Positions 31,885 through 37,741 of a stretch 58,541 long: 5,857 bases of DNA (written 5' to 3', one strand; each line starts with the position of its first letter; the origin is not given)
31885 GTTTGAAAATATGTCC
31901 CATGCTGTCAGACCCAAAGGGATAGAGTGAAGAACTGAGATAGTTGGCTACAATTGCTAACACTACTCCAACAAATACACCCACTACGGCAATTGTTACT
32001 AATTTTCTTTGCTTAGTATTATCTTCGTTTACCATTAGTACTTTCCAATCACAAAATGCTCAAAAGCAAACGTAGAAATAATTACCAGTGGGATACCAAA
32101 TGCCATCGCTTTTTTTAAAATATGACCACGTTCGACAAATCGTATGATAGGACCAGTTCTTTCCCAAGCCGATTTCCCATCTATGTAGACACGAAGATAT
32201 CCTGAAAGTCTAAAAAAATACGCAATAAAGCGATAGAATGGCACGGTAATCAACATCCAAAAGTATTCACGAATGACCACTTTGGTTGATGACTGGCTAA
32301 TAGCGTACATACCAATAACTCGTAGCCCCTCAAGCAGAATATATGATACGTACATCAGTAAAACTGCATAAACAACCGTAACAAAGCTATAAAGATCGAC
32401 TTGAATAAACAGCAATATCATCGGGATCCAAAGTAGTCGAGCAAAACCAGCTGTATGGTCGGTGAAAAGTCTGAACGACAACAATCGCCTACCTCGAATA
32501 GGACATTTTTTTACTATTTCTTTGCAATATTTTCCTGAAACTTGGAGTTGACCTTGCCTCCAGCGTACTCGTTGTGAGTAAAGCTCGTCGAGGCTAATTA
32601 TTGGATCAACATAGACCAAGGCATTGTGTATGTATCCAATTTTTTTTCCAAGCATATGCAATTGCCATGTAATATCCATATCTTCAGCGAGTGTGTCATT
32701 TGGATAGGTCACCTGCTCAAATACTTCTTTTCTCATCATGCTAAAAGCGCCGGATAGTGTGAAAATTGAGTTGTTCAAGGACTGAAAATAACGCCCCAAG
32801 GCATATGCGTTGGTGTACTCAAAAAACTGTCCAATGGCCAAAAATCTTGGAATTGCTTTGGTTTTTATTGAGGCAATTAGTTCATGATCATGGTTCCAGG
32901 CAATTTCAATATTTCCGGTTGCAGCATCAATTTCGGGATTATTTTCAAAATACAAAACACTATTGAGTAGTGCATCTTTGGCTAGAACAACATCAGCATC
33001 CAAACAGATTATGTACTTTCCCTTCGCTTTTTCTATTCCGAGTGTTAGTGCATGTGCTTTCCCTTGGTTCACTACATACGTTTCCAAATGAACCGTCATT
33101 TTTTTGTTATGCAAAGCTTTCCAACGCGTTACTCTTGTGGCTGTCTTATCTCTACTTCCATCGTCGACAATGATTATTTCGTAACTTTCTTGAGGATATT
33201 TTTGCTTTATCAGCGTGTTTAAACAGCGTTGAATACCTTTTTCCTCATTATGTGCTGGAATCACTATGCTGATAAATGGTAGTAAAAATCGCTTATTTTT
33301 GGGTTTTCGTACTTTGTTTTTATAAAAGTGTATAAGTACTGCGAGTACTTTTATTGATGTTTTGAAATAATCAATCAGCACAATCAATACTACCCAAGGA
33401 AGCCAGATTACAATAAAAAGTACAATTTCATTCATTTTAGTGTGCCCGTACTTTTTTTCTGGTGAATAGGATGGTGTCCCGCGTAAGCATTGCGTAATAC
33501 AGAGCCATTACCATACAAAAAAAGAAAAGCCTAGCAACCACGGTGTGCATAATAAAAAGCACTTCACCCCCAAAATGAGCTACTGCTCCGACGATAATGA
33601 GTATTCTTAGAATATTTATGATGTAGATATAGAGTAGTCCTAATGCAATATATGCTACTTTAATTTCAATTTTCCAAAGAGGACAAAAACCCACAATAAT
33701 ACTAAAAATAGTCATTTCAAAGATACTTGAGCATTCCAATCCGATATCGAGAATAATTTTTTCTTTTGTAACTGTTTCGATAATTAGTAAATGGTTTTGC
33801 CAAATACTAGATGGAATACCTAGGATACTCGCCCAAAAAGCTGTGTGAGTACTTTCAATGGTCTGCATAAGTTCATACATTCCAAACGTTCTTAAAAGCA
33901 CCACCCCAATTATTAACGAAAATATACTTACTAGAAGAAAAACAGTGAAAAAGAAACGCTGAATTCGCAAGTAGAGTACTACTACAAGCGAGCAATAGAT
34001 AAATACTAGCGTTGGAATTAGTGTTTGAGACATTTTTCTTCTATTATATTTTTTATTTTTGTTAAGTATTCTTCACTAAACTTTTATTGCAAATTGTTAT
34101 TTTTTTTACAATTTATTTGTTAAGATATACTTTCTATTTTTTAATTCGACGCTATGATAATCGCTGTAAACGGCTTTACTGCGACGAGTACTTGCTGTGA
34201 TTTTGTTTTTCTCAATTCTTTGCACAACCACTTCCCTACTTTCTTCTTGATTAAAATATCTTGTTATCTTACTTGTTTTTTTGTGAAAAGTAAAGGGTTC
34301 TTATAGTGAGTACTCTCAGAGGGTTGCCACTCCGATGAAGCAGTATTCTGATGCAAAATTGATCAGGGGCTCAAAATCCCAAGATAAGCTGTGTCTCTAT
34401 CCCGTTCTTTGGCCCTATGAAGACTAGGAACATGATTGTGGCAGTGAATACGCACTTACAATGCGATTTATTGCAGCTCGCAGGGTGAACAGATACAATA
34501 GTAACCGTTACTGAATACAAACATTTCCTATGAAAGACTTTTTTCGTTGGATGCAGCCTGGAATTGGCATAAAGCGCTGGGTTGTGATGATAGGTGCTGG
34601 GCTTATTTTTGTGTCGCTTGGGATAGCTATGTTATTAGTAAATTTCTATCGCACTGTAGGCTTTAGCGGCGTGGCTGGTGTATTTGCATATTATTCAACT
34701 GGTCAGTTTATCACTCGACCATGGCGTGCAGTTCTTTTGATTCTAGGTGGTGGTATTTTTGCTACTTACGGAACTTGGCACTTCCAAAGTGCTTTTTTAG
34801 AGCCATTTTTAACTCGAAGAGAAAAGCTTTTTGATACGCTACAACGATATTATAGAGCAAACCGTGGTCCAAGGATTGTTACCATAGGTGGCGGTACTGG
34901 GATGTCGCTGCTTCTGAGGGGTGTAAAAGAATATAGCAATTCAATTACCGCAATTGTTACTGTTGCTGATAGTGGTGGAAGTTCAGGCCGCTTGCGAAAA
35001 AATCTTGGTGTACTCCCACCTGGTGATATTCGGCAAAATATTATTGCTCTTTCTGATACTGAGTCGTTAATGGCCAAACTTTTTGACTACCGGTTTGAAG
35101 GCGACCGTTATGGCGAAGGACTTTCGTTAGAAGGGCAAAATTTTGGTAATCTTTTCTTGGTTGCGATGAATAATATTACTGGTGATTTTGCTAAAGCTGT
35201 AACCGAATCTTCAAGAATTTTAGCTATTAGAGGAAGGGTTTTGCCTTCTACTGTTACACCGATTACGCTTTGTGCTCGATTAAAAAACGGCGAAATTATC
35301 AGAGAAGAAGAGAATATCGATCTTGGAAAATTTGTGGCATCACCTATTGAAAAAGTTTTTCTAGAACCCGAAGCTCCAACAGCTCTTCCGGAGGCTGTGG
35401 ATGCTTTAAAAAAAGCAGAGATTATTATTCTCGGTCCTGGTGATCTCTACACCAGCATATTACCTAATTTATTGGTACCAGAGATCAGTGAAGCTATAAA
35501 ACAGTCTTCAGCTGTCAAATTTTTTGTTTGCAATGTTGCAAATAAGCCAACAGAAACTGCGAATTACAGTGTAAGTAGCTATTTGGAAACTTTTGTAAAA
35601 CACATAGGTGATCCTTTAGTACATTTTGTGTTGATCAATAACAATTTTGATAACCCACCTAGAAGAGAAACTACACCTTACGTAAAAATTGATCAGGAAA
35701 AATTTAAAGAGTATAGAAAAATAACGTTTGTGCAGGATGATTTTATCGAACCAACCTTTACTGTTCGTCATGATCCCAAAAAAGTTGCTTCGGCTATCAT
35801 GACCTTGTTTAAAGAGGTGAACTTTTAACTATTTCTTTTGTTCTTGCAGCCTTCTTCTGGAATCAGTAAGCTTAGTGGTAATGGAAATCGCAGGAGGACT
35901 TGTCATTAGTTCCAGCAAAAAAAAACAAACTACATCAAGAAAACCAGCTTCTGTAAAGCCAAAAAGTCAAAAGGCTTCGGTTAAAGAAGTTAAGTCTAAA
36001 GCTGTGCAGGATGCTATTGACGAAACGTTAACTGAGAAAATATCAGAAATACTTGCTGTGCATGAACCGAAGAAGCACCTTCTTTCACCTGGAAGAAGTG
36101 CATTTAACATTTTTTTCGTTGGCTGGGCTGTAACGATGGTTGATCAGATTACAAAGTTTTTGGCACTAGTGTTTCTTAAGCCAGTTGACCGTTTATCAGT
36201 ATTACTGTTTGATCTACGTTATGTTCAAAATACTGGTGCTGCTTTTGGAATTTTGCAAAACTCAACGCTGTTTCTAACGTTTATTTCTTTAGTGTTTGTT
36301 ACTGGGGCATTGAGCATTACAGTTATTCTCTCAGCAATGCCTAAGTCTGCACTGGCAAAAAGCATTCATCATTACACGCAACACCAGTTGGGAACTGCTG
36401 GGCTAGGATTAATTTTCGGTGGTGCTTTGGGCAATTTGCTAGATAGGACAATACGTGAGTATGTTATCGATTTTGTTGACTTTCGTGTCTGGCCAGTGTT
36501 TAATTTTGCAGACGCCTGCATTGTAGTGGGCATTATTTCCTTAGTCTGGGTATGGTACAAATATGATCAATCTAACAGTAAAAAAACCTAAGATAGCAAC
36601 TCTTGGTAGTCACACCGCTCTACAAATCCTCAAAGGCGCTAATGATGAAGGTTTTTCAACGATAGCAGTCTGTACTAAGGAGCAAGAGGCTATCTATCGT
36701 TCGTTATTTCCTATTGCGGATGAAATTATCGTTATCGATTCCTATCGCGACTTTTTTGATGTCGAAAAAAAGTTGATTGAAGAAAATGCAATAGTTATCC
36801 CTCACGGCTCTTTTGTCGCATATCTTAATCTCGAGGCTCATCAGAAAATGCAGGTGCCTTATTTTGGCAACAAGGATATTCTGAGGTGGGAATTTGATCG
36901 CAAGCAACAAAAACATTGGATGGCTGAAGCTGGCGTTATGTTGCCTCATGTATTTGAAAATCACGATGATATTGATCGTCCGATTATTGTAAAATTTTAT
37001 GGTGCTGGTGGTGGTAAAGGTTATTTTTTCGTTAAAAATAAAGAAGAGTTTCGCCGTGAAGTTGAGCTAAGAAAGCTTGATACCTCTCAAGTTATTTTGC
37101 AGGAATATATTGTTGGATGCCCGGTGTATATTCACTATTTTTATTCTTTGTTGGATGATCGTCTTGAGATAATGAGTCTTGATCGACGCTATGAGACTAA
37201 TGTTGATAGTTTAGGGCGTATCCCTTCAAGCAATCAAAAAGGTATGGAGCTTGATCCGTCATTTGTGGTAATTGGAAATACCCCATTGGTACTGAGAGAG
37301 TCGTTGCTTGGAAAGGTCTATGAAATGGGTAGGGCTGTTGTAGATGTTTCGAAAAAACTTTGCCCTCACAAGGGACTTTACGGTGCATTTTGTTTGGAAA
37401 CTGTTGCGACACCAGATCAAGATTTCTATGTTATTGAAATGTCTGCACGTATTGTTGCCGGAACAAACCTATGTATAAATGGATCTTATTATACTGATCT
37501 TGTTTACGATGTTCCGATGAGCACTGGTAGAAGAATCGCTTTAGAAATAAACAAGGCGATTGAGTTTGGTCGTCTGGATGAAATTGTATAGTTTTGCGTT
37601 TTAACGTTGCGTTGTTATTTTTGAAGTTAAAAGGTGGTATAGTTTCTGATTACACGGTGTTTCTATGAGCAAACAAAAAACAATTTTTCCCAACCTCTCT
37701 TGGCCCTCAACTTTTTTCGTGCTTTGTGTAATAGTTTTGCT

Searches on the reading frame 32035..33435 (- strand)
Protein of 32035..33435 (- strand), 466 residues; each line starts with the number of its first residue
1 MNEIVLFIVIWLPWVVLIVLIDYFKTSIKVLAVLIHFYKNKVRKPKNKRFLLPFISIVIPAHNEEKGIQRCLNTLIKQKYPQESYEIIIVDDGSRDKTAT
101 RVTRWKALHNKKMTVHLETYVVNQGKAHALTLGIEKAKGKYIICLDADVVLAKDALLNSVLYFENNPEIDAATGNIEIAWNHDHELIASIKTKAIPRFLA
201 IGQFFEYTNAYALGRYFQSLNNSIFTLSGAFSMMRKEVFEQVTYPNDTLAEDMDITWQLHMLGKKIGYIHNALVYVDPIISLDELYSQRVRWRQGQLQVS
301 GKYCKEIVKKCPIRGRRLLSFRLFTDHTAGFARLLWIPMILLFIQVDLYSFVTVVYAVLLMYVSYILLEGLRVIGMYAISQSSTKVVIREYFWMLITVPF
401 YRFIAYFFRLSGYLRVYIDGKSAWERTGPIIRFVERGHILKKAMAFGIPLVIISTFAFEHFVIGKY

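Call 32: search_protein_families(library=ncbifam, proteins=[window:32035-33435:-], max_evalue=1e-10)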
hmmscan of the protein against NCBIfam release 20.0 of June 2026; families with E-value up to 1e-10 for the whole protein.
window:32035-33435:- (466 aa): 18 families
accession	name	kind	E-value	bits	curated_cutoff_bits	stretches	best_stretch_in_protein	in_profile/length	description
TIGR03111.1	glyc2_xrt_Gpos1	hypoth_equivalog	1.4e-81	274.6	363.95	1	6-425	5-415/439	TIGR03111 family XrtG-associated glycosyltransferase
TIGR03937.1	PgaC_IcaA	equivalog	3.4e-51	174.5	422.3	1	41-416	33-390/407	poly-beta-1,6-N-acetyl-D-glucosamine synthase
TIGR03965.1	mycofact_glyco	equivalog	4.5e-22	78.5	280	1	32-177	52-192/467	mycofactocin biosynthesis glycosyltransferase MftF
NF041875.1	EPS_EpsD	equivalog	1.2e-20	74.2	370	1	55-176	1-116/325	exopolysaccharide biosynthesis glycosyltransferase EpsD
NF007482.0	PRK10073.1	equivalog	8.2e-19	67.8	423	1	54-192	7-138/334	glycosyltransferase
NF038302.1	EPS_HpsE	equivalog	3.4e-18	65.7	300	1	55-213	3-157/307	hormogonium polysaccharide biosynthesis glycosyltransferase HpsE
TIGR04283.1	glyco_like_mftF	equivalog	4e-18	65.8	182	1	55-156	1-90/221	TIGR04283 family arsenosugar biosynthesis glycosyltransferase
TIGR03030.1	CelA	equivalog_domain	7.3e-18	63.9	699.1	1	16-169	92-259/714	UDP-forming cellulose synthase catalytic subunit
NF041865.1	EpsU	equivalog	2.3e-15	56.5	700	1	54-309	40-278/394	exopolysaccharide biosynthesis GT2 family glycosyltransferase EpsU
TIGR03469.1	HpnB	hypoth_equivalog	4.4e-15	55.6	379.25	1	36-160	21-157/386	hopene-associated glycosyltransferase HpnB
NF053846.1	glyco_with_XrtP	equivalog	9.9e-15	54.1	520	1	56-427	44-435/440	XrtP-associated glycosyltransferase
NF047683.1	TeichurnBiosyTuaG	equivalog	2.3e-14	53.7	400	1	53-166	6-114/252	teichuronic acid biosynthesis protein TuaG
TIGR04242.1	nodulat_NodC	equivalog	5.5e-14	51.9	550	1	26-179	22-171/395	chitooligosaccharide synthase NodC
NF038299.1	EPS_HpsN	equivalog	3.3e-12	46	425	1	53-176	1-119/317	hormogonium polysaccharide biosynthesis glycosyltransferase HpsN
NF010496.0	PRK13915.1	equivalog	6.2e-12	45.2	262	1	55-160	33-138/307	glucosyl-3-phosphoglycerate synthase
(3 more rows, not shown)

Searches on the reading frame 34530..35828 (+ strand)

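Call 32: search_protein_families(library=ncbifam, proteins=[window:34530-35828:+], max_evalue=1e-10)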
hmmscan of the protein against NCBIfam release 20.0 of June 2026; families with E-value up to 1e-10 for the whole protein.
window:34530-35828:+ (432 aa): 2 families
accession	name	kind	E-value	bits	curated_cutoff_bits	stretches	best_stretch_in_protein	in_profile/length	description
TIGR01826.1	CofD_related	subfamily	7.5e-100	334.4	196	1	116-427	1-309/310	uridine diphosphate-N-acetylglucosamine-binding protein YvcK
TIGR04357.1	CofD_rel_GAK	hypoth_equivalog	5.8e-31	108.2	340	2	196-422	129-365/368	GAK system CofD-like protein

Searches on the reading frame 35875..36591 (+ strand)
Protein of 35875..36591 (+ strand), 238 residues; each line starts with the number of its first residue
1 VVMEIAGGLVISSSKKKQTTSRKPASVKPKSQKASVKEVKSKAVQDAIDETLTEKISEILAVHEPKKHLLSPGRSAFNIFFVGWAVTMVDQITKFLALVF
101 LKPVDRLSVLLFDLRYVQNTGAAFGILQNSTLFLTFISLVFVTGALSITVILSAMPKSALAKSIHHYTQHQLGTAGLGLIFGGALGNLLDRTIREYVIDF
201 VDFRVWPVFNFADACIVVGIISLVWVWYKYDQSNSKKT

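Call 66: search_protein_families(library=pfam, proteins=[window:35875-36591:+], max_evalue=0.0001)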
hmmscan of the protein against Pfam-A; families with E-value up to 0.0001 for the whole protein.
window:35875-36591:+ (238 aa): 1 family
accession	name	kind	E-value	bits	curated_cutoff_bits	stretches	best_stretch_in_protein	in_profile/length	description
PF01252.23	Peptidase_A8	-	3e-31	109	25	1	85-226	4-139/142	Signal peptidase (SPase) II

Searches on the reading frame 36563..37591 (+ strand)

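Call 66: search_protein_families(library=pfam, proteins=[window:36563-37591:+], max_evalue=0.0001)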
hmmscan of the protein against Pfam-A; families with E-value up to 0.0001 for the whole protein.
window:36563-37591:+ (342 aa): 3 families
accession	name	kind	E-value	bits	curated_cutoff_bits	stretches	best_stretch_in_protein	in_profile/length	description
PF06973.17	DUF1297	-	3.9e-65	219.4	23.8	1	161-342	7-187/188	Domain of unknown function (DUF1297)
PF06849.18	DUF1246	-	4.8e-42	143.3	25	1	11-131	1-122/122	Protein of unknown function (DUF1246)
PF02786.22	CPSase_L_D2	-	4e-06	26.9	19.8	0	134-174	34-74/211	Carbamoyl-phosphate synthase L chain, ATP binding domain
